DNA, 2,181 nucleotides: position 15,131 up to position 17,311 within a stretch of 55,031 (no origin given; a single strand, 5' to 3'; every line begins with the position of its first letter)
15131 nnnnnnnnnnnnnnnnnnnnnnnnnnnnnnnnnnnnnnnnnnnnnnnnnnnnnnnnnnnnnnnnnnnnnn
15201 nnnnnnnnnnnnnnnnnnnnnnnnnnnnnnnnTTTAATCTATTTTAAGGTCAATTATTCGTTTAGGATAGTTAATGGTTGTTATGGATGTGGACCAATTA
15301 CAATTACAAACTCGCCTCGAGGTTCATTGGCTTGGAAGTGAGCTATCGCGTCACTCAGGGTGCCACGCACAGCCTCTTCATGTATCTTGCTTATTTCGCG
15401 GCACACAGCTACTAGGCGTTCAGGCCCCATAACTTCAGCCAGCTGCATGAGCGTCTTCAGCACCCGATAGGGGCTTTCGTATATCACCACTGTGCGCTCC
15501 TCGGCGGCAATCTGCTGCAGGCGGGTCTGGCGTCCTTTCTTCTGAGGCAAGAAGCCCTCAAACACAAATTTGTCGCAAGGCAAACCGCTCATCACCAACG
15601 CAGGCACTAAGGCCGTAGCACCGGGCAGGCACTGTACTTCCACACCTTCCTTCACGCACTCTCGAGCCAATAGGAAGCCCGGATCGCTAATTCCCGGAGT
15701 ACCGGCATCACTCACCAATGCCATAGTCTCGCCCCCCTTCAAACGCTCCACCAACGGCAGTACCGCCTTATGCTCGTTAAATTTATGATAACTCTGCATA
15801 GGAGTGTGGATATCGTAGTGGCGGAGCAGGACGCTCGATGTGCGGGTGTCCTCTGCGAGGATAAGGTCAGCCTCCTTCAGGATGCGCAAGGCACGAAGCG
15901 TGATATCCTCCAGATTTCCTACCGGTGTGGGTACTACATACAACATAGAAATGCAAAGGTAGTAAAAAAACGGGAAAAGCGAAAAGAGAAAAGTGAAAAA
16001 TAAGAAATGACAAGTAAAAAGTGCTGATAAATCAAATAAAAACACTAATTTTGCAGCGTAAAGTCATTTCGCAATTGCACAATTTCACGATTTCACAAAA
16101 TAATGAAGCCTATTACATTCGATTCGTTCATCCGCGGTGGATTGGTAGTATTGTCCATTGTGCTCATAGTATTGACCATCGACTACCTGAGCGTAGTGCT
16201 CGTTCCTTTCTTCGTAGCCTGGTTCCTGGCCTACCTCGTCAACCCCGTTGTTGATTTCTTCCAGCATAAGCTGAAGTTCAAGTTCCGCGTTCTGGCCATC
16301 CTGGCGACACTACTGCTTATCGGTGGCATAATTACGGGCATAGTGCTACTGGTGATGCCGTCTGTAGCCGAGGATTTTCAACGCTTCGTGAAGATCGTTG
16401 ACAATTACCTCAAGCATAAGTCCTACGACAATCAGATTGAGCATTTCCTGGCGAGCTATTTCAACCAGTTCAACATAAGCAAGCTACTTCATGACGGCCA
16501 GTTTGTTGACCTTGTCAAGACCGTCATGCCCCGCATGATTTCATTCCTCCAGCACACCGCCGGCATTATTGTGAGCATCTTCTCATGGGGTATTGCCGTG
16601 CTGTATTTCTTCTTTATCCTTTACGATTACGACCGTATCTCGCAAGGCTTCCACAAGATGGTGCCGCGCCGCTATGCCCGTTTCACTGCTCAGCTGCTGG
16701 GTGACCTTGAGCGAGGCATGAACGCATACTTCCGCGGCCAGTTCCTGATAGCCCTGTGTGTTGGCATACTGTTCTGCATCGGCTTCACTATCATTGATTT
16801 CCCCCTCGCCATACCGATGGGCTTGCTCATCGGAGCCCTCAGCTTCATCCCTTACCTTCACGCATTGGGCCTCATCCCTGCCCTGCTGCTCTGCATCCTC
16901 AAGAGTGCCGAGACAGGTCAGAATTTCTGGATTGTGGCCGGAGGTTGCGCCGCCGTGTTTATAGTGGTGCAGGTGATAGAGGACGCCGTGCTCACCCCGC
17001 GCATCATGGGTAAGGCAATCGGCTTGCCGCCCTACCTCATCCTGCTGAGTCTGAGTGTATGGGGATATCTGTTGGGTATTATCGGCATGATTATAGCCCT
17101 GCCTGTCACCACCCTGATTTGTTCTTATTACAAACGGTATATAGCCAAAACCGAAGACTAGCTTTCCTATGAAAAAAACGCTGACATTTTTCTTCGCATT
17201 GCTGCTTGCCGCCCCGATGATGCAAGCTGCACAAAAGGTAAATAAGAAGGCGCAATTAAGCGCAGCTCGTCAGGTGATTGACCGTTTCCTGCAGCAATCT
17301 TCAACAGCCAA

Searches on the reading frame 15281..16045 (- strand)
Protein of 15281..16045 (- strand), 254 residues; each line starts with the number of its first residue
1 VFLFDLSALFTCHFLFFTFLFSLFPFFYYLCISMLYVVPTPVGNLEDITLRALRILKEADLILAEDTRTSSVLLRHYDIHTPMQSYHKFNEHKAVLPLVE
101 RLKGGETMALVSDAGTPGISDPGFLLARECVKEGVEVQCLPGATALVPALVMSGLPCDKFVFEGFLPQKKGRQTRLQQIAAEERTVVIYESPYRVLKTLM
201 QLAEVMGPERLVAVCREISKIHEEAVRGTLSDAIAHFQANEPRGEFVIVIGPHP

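Call 33: search_protein_families(library=pfam, proteins=[window:15281-16045:-], max_evalue=0.001)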
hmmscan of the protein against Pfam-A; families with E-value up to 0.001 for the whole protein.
window:15281-16045:- (254 aa): 1 family
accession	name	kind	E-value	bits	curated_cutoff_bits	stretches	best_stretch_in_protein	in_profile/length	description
PF00590.25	TP_methylase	-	2.3e-35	122.9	27.8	1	34-233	1-211/212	Tetrapyrrole (Corrin/Porphyrin) Methylases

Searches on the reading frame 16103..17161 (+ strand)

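Call 33: search_protein_families(library=pfam, proteins=[window:16103-17161:+], max_evalue=0.001)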
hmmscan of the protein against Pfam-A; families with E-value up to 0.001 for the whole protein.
window:16103-17161:+ (352 aa): 1 family
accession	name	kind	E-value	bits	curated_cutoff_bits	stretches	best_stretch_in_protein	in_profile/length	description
PF01594.21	AI-2E_transport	-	7.1e-55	186.9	34.3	1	15-346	4-326/327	AI-2E family transporter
